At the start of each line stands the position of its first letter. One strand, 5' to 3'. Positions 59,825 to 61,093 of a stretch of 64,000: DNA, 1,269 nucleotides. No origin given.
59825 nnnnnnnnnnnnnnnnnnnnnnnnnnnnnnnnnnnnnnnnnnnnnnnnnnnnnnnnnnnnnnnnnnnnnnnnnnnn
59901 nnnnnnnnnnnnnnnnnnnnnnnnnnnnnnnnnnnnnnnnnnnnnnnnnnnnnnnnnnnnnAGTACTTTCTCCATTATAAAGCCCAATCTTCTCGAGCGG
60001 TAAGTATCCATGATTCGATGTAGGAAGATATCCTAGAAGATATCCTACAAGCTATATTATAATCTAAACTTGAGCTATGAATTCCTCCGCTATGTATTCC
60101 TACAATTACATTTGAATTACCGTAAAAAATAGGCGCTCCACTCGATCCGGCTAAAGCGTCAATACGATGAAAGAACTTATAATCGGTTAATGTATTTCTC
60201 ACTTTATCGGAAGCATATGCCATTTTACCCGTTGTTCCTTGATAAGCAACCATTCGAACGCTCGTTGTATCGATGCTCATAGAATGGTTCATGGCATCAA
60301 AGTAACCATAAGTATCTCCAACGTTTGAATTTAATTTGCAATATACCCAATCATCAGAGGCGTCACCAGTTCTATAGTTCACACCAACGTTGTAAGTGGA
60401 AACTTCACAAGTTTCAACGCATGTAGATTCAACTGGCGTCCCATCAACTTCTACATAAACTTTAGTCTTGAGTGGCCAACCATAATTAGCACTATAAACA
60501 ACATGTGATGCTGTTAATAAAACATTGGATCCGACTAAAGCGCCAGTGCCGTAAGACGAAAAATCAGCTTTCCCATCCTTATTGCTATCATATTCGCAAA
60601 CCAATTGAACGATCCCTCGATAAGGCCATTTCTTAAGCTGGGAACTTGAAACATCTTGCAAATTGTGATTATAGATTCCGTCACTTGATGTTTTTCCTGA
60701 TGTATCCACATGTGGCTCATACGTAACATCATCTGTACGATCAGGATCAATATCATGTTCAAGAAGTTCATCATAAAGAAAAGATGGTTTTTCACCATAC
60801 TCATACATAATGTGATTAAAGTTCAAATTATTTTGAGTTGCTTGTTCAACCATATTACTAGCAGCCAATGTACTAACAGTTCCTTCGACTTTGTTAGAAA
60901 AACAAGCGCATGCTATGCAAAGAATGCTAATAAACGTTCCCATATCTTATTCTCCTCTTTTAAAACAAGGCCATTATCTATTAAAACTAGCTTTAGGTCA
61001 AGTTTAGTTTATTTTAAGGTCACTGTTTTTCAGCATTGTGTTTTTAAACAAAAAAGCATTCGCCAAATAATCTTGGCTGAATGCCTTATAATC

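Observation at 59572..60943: V8-like S1B serine protease plus small lipoprotein inserted between pflA and pflB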

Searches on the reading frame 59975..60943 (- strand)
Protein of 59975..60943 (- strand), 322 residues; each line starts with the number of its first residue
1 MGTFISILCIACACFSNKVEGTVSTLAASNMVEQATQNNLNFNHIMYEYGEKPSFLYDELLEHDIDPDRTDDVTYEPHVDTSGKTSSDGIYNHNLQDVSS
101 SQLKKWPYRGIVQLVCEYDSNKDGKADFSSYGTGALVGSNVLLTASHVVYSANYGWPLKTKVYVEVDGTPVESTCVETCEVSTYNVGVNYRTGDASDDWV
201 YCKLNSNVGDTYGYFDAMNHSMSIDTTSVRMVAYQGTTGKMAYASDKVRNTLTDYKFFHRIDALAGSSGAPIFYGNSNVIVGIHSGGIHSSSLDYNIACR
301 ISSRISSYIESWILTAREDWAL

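Call 3: search_protein_families(library=pfam, proteins=[window:59975-60943:-], max_evalue=0.01)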
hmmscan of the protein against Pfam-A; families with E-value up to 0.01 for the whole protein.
window:59975-60943:- (322 aa): 2 families
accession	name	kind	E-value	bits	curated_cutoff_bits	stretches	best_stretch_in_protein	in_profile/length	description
PF00089.32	Trypsin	-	1.3e-06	28.9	20.6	1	130-302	25-214/220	Trypsin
PF13365.12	Trypsin_2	-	1.5e-06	29.4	27.6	1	132-283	1-144/144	Trypsin-like peptidase domain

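Call 6: find_homologous_proteins(query=window:59975-60943:-, max_evalue=0.001)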
Query window:59975-60943:- (322 aa): 6 proteins with E <= 0.001 among 1032 candidates.
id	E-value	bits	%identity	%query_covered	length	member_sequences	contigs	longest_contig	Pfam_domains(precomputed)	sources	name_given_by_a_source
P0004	1.1e-203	693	94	100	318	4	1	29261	PF13365.13,PF00089.33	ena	-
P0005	8.5e-113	395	57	99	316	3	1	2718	PF13365.13,PF00089.33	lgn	-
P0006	3.3e-65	238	43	93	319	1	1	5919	PF13365.13,PF00089.33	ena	-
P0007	1.1e-56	211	40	96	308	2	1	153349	PF13365.13,PF00089.33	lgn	-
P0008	2.1e-48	183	41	82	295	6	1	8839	PF13365.13,PF00089.33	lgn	-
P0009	9.6e-45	171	38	89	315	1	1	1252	PF00089.33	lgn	-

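Call 9: find_encoding_contigs(protein=P0007, flank=8000, max_places=3)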
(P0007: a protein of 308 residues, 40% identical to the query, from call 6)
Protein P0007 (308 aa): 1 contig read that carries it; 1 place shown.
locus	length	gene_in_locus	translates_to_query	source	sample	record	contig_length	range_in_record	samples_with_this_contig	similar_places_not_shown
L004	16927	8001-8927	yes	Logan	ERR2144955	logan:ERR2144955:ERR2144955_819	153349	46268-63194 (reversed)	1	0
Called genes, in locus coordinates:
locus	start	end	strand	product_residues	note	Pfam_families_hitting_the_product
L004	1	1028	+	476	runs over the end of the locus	PF14691:Fer4_20, PF07992:Pyr_redox_2 (weak), PF01946:Thi4, PF01266:DAO (weak), PF07992:Pyr_redox_2, PF13450:NAD_binding_8, PF13738:Pyr_redox_3, PF00070:Pyr_redox, +10 more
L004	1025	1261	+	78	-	-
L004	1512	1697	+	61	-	PF04221:RelB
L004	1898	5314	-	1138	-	-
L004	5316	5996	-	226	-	-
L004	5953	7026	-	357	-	PF07669:Eco57I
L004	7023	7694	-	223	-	-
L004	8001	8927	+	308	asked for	PF00089:Trypsin (weak), PF13365:Trypsin_2 (weak)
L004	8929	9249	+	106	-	-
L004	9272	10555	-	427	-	PF13173:AAA_14, PF13635:DUF4143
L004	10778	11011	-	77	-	-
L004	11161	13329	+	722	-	-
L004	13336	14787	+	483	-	-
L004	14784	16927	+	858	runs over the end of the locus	-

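Call 10: find_encoding_contigs(protein=P0006, flank=8000, max_places=3)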
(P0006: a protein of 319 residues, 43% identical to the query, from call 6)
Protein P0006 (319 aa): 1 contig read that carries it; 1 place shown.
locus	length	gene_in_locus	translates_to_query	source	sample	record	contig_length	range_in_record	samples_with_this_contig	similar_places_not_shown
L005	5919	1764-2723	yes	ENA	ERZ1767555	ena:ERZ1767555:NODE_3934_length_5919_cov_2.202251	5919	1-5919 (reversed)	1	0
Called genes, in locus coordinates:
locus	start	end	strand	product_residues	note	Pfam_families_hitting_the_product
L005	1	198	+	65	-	?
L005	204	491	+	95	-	PF02687:FtsX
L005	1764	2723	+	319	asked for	PF00089:Trypsin, PF13365:Trypsin_2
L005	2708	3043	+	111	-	-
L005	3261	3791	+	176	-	PF00156:Pribosyltran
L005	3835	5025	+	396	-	PF01979:Amidohydro_1, PF12890:DHOase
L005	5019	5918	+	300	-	?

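Call 11: find_encoding_contigs(protein=P0008, flank=8000, max_places=3)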
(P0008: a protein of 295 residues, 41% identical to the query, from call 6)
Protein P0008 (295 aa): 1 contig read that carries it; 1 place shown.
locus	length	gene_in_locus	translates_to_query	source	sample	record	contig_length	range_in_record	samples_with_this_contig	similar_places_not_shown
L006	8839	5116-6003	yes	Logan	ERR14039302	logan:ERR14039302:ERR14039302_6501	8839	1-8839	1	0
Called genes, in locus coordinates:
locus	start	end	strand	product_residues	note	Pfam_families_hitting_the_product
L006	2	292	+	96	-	?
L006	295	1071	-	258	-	PF03447:NAD_binding_3, PF01958:Asp_DH_C (weak)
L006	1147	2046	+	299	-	PF00389:2-Hacid_dh, PF02826:2-Hacid_dh_C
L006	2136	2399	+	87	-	PF02583:Trns_repr_metal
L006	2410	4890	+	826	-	PF00403:HMA, PF08282:Hydrolase_3 (faint), PF00122:E1-E2_ATPase, PF00702:Hydrolase, PF00403:HMA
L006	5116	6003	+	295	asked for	PF00089:Trypsin, PF13365:Trypsin_2 (weak)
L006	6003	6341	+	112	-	-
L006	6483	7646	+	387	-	-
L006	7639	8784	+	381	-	-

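Call 12: find_encoding_contigs(protein=P0005, flank=8000, max_places=3)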
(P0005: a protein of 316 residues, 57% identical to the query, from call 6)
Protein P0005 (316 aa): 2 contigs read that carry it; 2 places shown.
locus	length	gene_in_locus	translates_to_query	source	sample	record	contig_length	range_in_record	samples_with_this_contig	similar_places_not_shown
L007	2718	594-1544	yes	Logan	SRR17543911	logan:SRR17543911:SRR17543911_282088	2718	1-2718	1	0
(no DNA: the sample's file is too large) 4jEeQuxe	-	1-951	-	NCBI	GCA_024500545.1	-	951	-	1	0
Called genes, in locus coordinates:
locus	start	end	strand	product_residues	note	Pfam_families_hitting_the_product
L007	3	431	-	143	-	?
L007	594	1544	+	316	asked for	PF00089:Trypsin (weak), PF13365:Trypsin_2 (weak)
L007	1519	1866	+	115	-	-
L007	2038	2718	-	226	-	?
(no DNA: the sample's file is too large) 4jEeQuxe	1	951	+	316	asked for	PF00089:Trypsin (weak), PF13365:Trypsin_2 (weak)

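Call 22: search_solved_structures(query=window:59975-60943:-, max_evalue=1, show_alignments=2)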
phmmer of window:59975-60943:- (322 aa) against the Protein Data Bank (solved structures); distinct sequences matched with E-value up to 1: 15.
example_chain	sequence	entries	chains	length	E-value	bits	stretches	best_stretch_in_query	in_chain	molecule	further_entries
4jcn_A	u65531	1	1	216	0.00026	23.5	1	259-305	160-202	Glutamyl endopeptidase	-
6q12_A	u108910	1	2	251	0.00041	22.9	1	259-305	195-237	Glutamyl endopeptidase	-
6tya_A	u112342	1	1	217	0.00044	22.8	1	259-303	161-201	Glutamyl endopeptidase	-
6u1b_A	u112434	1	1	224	0.00048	22.7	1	259-303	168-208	Glutamyl endopeptidase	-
9s74_A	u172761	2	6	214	0.00053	22.5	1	131-313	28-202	JSNZ extracellular serine protease Jep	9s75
6pym_A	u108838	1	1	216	0.00067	22.2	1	259-305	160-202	Glutamyl endopeptidase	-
6q24_A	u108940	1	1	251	0.001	21.6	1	259-305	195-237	Glutamyl endopeptidase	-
1qy6_A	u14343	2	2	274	0.0015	21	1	132-309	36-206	serine protease | V8 protease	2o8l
1wcz_A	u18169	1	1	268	0.0025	20.3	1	132-309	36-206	Glutamyl endopeptidase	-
2as9_A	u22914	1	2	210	0.03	16.7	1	265-313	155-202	serine protease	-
1agj_A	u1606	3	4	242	0.23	13.9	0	130-160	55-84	EPIDERMOLYTIC TOXIN A | EXFOLIATIVE TOXIN A | EXFOLIATVE TOXIN A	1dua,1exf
9bsh_A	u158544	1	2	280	0.33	13.4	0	130-160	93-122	Exfoliative toxin A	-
9bsm_A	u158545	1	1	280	0.33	13.4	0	130-160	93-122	Exfoliative toxin A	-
1due_A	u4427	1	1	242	0.58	12.6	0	130-160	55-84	EXFOLIATIVE TOXIN A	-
1c5e_A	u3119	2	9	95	0.81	12.1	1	222-257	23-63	HEAD DECORATION PROTEIN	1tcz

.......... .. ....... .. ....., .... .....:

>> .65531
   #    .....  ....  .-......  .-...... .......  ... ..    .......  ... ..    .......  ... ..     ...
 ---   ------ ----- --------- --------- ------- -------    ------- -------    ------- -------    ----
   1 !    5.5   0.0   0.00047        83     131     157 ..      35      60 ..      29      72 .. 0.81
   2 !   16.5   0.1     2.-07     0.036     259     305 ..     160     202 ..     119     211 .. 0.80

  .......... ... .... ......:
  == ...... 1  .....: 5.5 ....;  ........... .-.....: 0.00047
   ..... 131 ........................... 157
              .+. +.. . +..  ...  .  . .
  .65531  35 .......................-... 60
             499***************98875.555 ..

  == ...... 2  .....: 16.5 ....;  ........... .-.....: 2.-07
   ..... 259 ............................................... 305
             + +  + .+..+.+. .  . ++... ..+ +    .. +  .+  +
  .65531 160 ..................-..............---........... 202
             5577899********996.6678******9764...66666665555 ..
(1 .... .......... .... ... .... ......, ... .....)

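Call 27: find_related_loci(query=A3, collection=genome_contigs, flank=4000)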
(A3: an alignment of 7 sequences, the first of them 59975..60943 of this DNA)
Query A3 (322 aa) in genome_contigs; peptide patterns used: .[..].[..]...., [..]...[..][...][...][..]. (x = any residue, [..] = any of these).
68 stretches matched a pattern; 2 encode a relative of the query (tblastn E <= 1e-3); 2 distinct loci.
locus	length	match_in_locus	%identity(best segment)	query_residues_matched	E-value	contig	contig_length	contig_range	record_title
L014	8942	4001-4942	57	4-322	2e-120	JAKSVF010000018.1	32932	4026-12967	MAG: Bacilli bacterium isolate Horse_feces352 MAG352_18, whole genome shotgun sequence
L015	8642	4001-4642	46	86-305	2e-50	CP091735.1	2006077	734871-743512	MAG: Clostridium sp. isolate nC29_bin.1.fa chromosome, complete genome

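Call 31: search_protein_families(library=ncbifam, proteins=[window:59975-60943:-], max_evalue=0.1)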
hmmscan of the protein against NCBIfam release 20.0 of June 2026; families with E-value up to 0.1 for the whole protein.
window:59975-60943:- (322 aa): 0 families

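Call 32: search_protein_families(library=padloc, proteins=[window:59975-60943:-], max_evalue=0.1)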
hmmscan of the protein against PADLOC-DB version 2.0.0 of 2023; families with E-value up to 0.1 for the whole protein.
window:59975-60943:- (322 aa): 2 families
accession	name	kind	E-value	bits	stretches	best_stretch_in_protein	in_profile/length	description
PDLC03855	LmuA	-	1.9e-06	25.4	1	131-311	16-197/425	-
PDLC04593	PDC-M35A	-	0.0047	14.7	0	126-153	17-45/216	-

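Call 46: predict_structure(alignment_id=A3)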
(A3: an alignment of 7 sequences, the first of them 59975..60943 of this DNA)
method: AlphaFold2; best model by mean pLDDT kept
length: 322 residues; sequences in the alignment: 7
mean_pLDDT: 51.0   pTM: 0.56
mean pLDDT of the five models: 51.0, 31.2, 31.1, 30.8, 28.2
residues with pLDDT >= 90: 0; 70-90: 86; 50-70: 52; < 50: 184
segments of 3 or more residues with pLDDT < 50: 1-20, 59-109, 166-176, 189-197, 218-308
pLDDT, mean of each block of 10 residues (from residue 1): 44 40 80 73 76 67 31 28 28 33 40 76 78 71 73 79 55 51 68 44 79 53 37 27 26 28 33 41 41 33 42 57 45
secondary structure, 60 per line:
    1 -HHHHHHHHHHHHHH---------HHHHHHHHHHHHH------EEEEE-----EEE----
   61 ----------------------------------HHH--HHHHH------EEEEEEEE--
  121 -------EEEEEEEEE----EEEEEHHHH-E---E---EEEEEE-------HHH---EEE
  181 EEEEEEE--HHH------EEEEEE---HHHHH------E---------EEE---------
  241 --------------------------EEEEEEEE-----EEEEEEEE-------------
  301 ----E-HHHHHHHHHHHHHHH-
elements in order: H2-15 H25-37 E44-48 E54-56 H100-104 E111-118 E128-136 E141-145 H146-149 E159-164 E178-187 E199-204 H208-212 E229-231 E267-274 E280-287 H307-321

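Call 47: search_solved_structures(query=A3, max_evalue=0.01, show_alignments=2)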
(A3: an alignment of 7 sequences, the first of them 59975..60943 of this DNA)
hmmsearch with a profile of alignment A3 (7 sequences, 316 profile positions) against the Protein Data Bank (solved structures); distinct sequences matched with E-value up to 0.01: 41.
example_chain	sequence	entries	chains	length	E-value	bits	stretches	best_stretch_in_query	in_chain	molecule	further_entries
1p3c_A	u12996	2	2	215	7.9e-19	71.5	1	130-288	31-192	glutamyl-endopeptidase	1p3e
4jcn_A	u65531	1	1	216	4.3e-07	32.9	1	130-309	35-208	Glutamyl endopeptidase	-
6tya_A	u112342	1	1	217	7e-07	32.2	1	130-309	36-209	Glutamyl endopeptidase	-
6q12_A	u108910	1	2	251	7.8e-07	32.1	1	130-309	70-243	Glutamyl endopeptidase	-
6u1b_A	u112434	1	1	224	8.2e-07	32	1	130-309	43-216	Glutamyl endopeptidase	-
1qy6_A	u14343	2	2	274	1.3e-06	31.3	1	128-294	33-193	serine protease | V8 protease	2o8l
6pym_A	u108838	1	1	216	2.4e-06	30.5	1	130-309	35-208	Glutamyl endopeptidase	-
1wcz_A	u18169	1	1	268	2.5e-06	30.4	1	128-294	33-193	Glutamyl endopeptidase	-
9bsh_A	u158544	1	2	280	4.7e-06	29.5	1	96-309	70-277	Exfoliative toxin A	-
6q24_A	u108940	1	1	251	5.1e-06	29.4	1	130-309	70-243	Glutamyl endopeptidase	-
9bsm_A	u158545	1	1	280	7e-06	29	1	96-309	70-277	Exfoliative toxin A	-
1agj_A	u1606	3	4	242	9.3e-06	28.5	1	97-309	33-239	EPIDERMOLYTIC TOXIN A | EXFOLIATIVE TOXIN A | EXFOLIATVE TOXIN A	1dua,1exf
9s74_A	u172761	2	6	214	3.2e-05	26.8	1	102-289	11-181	JSNZ extracellular serine protease Jep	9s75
1due_A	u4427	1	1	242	5.5e-05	26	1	97-309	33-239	EXFOLIATIVE TOXIN A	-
2as9_A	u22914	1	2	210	0.00025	23.9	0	263-310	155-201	serine protease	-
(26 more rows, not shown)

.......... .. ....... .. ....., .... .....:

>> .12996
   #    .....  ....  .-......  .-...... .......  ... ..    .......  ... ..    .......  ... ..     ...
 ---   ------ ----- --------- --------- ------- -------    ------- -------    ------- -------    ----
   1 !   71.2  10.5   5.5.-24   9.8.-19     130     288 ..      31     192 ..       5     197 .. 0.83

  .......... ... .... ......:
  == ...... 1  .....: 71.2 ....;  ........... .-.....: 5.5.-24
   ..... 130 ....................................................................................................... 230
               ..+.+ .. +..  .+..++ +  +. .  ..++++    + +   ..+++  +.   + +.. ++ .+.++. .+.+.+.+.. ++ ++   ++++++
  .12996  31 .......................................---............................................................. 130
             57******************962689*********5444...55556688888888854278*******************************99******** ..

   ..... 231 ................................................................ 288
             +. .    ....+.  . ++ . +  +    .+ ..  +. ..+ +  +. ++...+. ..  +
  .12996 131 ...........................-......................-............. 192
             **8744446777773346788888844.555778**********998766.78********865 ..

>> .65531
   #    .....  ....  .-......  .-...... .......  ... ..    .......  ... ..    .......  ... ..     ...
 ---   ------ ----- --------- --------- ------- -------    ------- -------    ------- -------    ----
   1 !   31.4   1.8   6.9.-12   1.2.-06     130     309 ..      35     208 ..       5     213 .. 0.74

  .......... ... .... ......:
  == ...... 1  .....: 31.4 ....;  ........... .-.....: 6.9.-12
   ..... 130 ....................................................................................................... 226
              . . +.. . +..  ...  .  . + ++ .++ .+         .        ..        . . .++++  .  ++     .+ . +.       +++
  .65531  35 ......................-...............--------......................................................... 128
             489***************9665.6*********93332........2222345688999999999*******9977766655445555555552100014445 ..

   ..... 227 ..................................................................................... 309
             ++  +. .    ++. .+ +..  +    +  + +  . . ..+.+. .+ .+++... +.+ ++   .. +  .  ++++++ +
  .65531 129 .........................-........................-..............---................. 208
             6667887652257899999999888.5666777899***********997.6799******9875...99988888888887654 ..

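Call 51: find_related_loci(query=A3, collection=metagenome_contigs, flank=3000)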
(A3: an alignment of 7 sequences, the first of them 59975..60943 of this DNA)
Query A3 (322 aa) in metagenome_contigs; peptide patterns used: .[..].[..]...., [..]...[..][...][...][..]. (x = any residue, [..] = any of these).
119 stretches matched a pattern; 3 encode a relative of the query (tblastn E <= 1e-3); 3 distinct loci.
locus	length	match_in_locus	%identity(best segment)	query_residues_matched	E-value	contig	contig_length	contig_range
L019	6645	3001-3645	37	85-305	6e-35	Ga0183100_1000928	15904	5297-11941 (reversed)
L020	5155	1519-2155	43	85-302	5e-31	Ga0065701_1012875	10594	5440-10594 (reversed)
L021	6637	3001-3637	43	85-302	5e-31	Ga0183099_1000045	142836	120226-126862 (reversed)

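Call 67: find_related_loci(query=A3, collection=viral_contigs, flank=3000)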
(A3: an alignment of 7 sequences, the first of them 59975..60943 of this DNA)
Query A3 (322 aa) in viral_contigs; peptide patterns used: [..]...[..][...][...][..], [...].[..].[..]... (x = any residue, [..] = any of these).
55 stretches matched a pattern, but none encodes a relative of the query by tblastn (E <= 1e-3).

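Call 68: search_dna_similar(query=window:59975-60943:-, collection=plasmids, mode=protein, max_evalue=0.001, max_rows=10)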
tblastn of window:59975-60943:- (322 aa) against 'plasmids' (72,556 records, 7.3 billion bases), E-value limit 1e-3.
Records with a match: 3; places in all: 3; records where one place covers at least 80% of the query: 0.
Best place of each record, by identity: <60% 3.
By first word of the organism name: Bacillus 3.
By predicted mobility (MOB-suite, as given by PLSDB): non-mobilizable 3.
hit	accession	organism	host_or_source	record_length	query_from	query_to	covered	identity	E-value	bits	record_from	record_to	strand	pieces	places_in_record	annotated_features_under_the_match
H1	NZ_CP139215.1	Bacillus cereus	environmental samples,soil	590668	104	273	53%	25.0%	8e-4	49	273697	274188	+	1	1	serine protease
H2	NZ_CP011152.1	Bacillus cereus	cell culture,soil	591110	104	273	53%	25.0%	8e-4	49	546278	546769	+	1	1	serine protease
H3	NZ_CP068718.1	Bacillus cereus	single cell,oral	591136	104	273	53%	25.0%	8e-4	49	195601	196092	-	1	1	serine protease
